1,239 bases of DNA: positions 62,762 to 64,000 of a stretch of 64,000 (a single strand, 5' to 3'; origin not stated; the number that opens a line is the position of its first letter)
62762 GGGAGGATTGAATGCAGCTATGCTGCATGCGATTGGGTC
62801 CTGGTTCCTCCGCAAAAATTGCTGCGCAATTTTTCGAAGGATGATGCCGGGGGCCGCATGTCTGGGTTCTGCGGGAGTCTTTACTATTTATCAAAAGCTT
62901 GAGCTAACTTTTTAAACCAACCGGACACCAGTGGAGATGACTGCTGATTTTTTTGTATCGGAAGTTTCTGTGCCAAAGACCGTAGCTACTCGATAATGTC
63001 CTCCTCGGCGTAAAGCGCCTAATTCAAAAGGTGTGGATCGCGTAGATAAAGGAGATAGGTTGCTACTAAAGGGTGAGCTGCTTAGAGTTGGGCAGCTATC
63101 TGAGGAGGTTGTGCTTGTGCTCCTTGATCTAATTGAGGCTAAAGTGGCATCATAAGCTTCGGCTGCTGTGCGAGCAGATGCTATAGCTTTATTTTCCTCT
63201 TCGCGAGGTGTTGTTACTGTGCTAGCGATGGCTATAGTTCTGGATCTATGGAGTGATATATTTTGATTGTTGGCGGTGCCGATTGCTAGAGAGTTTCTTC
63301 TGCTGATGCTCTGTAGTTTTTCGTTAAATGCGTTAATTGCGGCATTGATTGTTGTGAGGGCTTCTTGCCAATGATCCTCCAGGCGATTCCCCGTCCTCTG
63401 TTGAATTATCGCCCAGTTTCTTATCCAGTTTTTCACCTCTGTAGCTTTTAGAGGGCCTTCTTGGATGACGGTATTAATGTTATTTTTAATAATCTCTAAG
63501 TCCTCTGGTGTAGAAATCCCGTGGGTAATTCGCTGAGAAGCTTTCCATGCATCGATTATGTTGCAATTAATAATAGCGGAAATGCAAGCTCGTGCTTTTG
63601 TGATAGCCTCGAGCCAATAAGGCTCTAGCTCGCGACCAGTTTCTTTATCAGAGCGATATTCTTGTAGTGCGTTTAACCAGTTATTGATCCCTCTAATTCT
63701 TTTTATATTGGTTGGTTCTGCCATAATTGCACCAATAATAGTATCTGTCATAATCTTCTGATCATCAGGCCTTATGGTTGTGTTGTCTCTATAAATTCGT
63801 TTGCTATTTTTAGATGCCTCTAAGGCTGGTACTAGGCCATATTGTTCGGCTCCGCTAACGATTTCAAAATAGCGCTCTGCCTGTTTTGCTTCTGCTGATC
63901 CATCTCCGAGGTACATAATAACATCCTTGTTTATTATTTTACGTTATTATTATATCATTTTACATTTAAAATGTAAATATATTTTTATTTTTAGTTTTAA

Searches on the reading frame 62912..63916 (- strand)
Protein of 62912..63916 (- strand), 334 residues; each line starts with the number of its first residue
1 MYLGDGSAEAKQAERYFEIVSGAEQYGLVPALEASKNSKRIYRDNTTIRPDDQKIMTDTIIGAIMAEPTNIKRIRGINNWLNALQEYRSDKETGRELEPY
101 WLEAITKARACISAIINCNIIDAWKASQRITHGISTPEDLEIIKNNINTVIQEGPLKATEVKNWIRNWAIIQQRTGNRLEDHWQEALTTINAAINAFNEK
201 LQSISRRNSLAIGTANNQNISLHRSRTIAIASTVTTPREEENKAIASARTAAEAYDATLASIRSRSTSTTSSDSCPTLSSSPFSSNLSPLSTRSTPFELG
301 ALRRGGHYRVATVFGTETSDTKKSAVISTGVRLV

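Call 51: search_protein_families(library=pfam, proteins=[window:62912-63916:-])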
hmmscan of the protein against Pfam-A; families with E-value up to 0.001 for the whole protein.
window:62912-63916:- (334 aa): 1 family
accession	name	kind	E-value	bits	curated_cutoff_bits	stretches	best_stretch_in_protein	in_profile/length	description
PF16727.10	REV1_C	-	1.5e-06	29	26.5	0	121-196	6-81/91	DNA repair protein REV1 C-terminal domain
